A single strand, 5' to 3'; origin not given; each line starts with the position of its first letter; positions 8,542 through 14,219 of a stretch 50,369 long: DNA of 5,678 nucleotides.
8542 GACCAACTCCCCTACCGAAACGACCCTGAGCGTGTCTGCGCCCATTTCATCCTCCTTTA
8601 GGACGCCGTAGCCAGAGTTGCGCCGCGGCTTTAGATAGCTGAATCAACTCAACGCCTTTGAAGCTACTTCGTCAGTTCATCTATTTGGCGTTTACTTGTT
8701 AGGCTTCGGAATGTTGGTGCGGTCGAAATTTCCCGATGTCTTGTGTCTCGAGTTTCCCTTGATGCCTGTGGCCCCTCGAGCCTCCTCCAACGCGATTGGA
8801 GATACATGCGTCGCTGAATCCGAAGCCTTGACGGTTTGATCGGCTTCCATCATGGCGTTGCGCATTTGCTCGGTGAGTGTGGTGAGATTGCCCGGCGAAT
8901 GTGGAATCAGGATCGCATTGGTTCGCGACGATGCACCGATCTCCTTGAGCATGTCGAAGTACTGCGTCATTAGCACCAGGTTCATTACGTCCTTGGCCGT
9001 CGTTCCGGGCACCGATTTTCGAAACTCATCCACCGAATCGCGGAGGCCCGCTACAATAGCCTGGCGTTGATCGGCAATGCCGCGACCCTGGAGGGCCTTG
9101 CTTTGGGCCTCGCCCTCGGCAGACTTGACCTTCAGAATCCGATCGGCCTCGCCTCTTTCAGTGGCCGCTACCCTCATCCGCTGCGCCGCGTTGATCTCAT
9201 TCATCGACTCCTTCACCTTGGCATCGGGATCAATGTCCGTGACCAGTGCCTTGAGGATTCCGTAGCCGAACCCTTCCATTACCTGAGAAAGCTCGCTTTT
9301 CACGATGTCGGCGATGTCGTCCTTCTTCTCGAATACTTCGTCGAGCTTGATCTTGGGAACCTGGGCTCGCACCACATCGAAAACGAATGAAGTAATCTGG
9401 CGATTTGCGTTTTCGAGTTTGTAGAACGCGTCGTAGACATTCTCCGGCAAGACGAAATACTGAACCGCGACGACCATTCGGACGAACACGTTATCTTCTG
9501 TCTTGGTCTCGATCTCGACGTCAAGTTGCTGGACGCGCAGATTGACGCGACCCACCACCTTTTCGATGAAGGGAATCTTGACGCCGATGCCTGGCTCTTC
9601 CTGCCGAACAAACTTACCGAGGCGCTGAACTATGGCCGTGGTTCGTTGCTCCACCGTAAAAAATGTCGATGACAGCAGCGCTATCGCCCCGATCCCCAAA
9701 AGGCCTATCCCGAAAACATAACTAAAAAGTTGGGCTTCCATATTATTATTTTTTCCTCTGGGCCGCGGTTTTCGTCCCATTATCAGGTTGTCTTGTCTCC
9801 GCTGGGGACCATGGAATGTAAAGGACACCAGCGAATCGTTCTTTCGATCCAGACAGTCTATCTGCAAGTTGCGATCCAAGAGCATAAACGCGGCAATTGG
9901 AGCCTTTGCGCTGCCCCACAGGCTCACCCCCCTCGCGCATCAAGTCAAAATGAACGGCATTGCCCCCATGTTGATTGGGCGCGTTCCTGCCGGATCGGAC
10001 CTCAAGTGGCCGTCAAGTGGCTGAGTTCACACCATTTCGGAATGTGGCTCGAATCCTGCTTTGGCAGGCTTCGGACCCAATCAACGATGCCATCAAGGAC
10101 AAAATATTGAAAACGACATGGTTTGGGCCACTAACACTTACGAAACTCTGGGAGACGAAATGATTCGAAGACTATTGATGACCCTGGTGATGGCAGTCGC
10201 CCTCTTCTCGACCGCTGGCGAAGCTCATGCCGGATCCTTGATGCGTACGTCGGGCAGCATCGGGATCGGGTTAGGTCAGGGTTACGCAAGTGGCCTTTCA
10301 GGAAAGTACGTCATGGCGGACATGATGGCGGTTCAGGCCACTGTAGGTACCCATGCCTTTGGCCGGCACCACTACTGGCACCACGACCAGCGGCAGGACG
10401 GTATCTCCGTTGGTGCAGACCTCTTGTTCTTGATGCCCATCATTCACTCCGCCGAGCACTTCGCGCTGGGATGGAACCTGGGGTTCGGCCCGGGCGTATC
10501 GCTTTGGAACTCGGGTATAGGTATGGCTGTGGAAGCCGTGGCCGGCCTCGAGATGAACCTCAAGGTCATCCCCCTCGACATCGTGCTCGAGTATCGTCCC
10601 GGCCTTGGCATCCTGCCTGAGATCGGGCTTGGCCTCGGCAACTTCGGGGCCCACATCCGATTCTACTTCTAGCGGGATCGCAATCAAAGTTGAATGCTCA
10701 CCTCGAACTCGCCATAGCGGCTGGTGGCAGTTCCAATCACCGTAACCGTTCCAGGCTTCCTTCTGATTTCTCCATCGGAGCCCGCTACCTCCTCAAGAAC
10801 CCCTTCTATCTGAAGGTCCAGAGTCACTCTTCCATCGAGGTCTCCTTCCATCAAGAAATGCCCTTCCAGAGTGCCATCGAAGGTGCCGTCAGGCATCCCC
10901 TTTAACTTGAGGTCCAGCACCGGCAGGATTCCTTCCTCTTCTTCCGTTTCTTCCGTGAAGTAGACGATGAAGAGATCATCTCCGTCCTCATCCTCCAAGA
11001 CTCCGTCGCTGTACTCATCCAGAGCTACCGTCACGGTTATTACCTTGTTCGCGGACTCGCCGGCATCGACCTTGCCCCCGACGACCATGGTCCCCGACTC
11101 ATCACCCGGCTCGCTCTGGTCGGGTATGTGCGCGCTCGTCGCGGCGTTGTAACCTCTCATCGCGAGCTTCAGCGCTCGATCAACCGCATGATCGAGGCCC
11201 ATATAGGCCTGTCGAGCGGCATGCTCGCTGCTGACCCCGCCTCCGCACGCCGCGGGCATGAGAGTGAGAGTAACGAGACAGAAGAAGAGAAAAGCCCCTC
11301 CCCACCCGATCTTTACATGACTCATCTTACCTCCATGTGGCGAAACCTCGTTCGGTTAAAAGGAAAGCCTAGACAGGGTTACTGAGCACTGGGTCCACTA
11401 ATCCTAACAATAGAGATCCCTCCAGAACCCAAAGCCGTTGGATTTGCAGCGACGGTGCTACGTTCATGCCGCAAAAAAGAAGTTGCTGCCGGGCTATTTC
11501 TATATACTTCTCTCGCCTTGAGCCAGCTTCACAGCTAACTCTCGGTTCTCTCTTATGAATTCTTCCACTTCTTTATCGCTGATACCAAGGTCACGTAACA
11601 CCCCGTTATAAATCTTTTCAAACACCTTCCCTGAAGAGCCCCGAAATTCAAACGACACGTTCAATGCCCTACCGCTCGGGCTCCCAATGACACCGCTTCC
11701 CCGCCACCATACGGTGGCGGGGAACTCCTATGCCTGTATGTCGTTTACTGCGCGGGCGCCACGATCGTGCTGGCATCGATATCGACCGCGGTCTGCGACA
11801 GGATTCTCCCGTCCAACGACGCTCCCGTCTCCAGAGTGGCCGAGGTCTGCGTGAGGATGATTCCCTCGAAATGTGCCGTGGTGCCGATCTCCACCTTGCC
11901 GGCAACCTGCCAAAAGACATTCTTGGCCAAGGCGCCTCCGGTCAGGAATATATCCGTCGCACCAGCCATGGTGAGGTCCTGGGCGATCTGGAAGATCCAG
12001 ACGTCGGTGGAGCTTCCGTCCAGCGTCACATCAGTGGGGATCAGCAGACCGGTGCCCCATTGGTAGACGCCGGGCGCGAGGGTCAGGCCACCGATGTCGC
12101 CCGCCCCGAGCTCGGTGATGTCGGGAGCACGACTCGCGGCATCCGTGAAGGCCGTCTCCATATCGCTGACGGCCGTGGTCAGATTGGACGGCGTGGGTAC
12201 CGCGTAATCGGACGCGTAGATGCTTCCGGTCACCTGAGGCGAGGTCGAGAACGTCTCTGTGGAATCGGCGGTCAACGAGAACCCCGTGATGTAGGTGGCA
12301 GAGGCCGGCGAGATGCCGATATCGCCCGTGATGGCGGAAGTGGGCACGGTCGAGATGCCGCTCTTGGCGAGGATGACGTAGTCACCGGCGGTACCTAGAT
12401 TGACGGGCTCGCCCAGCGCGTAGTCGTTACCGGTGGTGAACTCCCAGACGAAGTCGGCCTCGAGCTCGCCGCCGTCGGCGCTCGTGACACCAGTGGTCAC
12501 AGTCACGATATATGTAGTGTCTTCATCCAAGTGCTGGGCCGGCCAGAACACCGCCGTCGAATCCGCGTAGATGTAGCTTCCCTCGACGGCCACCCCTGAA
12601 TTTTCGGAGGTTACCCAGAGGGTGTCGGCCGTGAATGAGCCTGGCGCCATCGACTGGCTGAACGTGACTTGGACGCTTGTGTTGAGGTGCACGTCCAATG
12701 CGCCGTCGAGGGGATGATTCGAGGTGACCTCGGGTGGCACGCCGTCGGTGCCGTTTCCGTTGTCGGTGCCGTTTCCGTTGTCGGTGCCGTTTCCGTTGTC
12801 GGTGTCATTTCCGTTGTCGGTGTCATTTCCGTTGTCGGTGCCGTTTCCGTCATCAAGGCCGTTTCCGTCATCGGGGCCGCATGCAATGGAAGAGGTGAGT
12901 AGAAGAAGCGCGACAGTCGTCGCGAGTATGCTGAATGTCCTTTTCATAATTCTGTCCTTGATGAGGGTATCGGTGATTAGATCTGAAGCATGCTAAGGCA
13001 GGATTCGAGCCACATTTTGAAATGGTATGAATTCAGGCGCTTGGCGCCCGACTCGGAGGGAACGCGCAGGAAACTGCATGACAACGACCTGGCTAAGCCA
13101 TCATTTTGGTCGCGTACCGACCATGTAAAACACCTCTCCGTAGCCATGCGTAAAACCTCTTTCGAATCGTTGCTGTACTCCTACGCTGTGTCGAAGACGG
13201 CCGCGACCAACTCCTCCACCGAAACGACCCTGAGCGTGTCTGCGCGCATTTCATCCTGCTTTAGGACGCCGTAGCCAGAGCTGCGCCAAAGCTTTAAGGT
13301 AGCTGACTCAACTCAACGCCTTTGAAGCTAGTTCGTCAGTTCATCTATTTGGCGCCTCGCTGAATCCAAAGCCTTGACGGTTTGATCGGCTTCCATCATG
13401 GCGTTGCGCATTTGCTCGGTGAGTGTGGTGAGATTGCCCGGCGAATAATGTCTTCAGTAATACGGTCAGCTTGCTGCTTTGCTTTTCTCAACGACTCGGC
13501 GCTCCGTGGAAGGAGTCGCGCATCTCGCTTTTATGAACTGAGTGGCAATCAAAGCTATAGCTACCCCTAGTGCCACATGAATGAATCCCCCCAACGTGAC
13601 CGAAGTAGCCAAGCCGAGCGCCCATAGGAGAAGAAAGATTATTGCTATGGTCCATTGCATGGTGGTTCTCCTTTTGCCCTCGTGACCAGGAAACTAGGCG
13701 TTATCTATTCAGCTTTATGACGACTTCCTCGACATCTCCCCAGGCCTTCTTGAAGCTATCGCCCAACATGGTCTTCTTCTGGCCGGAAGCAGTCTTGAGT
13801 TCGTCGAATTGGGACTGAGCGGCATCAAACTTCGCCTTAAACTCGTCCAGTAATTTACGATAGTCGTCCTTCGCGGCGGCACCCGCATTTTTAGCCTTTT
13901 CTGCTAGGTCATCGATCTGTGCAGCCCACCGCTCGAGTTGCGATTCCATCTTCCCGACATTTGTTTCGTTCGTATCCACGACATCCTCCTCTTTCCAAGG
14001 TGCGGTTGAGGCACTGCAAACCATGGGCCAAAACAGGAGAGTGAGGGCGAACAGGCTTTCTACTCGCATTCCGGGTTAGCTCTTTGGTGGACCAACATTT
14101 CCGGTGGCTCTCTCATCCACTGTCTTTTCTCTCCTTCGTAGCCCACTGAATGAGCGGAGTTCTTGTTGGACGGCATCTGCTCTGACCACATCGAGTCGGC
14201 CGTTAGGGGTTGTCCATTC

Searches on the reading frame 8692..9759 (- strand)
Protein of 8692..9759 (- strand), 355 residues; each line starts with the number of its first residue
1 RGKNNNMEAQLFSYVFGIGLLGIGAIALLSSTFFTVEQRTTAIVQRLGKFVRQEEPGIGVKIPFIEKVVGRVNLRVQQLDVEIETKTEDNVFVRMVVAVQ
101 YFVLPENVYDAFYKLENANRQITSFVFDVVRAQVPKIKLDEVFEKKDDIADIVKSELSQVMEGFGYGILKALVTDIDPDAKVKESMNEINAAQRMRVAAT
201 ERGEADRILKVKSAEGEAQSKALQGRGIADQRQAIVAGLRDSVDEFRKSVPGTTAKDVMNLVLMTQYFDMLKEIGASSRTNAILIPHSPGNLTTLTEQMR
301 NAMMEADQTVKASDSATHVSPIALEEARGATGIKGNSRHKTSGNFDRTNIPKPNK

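Call 52: search_protein_families(library=ncbifam, proteins=[window:8692-9759:-], max_evalue=0.01)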
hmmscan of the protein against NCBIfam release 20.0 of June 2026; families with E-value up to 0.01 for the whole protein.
window:8692-9759:- (355 aa): 4 families
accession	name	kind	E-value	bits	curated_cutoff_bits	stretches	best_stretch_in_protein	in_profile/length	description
TIGR01933.1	hflK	equivalog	1.3e-21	77.2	159.4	1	33-274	1-238/261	FtsH protease activity modulator HflK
NF008181.0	PRK10930.1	equivalog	2.6e-13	49.5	660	1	26-332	90-387/419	FtsH protease activity modulator HflK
TIGR01932.1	hflC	equivalog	1.7e-07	30.4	134.4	1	26-148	13-145/318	protease modulator HflC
NF008259.0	PRK11029.1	equivalog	0.00067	18.7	427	1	25-82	12-75/334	protease modulator HflC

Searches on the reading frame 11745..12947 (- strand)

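Call 53: search_protein_families(library=pfam, proteins=[window:11745-12947:-], max_evalue=0.05)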
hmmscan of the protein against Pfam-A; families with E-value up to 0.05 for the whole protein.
window:11745-12947:- (400 aa): 4 families
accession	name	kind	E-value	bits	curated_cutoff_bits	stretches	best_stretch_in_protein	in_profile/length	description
PF11999.13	Ice_binding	-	1.6e-73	247.2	28.7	1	192-395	1-207/208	Ice-binding-like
PF13205.12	Big_5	-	7.4e-22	78.5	23.6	1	68-172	1-105/105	Bacterial Ig-like domain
PF17970.7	bMG1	-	0.026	15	26.4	0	90-172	23-103/105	Bacterial Alpha-2-macroglobulin MG1 domain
PF24197.1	DUF7422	-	0.029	14.9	27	0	167-205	29-62/69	Family of unknown function (DUF7422)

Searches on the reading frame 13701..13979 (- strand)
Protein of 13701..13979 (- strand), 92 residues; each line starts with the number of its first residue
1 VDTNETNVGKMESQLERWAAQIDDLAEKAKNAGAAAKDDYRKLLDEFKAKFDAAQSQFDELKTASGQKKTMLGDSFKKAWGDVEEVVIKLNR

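Call 52: search_protein_families(library=ncbifam, proteins=[window:13701-13979:-], max_evalue=0.01)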
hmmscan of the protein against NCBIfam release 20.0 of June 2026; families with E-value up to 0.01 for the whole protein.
window:13701-13979:- (92 aa): 2 families
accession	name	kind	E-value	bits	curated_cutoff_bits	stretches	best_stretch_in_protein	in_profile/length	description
NF052504.1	sll1863_fam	domain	1.2e-16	60.7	35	1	5-87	3-85/93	sll1863 family stress response protein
NF045487.1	ASRP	equivalog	0.0091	14.6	300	1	4-75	209-282/593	archaea-specific SMC-related protein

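Call 53: search_protein_families(library=pfam, proteins=[window:13701-13979:-], max_evalue=0.05)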
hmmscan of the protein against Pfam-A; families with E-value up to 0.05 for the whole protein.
window:13701-13979:- (92 aa): 11 families
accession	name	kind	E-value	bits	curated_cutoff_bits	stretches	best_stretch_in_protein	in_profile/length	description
PF25764.1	KIF21A_4th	-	2.9e-05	24.2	33.1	1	5-72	60-127/183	KIF21A-like domain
PF12699.13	phiKZ_IP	-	0.0089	15.7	27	1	20-88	89-156/387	phiKZ-like phage internal head proteins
PF20667.3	Sec10_N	-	0.014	16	27.4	1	14-75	14-78/118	Exocyst complex component Sec10, N-terminal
PF05008.21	V-SNARE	-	0.017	16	25.9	1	5-61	35-91/92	Vesicle transport v-SNARE protein N-terminus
PF06008.19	Laminin_I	-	0.018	15.3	34.6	1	11-68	178-234/259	Laminin Domain I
PF01297.22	ZnuA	-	0.018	14.9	29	1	15-71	105-162/263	Zinc-uptake complex component A periplasmic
PF09177.16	STX6_10_61_N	-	0.023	15.7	29.4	1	6-64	12-63/99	Syntaxin 6/10/61, N-terminal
PF05227.19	CHASE3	-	0.023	15.1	28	1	7-67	71-130/138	CHASE3 domain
PF24423.1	OVT1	-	0.029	15.2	30.9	1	11-67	6-61/100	Major antigen, helical domain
PF14942.11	Muted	-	0.038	14.6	26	1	3-85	55-137/146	Organelle biogenesis, Muted-like protein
PF07926.17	TPR_MLP1_2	-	0.042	14.3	36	0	40-81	69-110/129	TPR/MLP1/MLP2-like protein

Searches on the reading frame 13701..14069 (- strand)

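Call 3: search_protein_families(library=pfam, proteins=[window:13701-14069:-], max_evalue=0.01)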
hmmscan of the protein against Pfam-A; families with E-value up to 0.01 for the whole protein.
window:13701-14069:- (122 aa): 1 family
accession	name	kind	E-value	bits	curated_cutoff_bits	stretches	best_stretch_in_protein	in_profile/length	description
PF25764.1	KIF21A_4th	-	3.1e-05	24.1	33.1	1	33-102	58-127/183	KIF21A-like domain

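Call 24: search_protein_families(library=padloc, proteins=[window:13701-14069:-], max_evalue=0.01)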
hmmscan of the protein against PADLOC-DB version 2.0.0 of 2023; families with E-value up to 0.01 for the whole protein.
window:13701-14069:- (122 aa): 1 family
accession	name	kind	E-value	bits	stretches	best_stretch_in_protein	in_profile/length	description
PDLC04161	HEC-07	-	0.0097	12.8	0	26-113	330-413/553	-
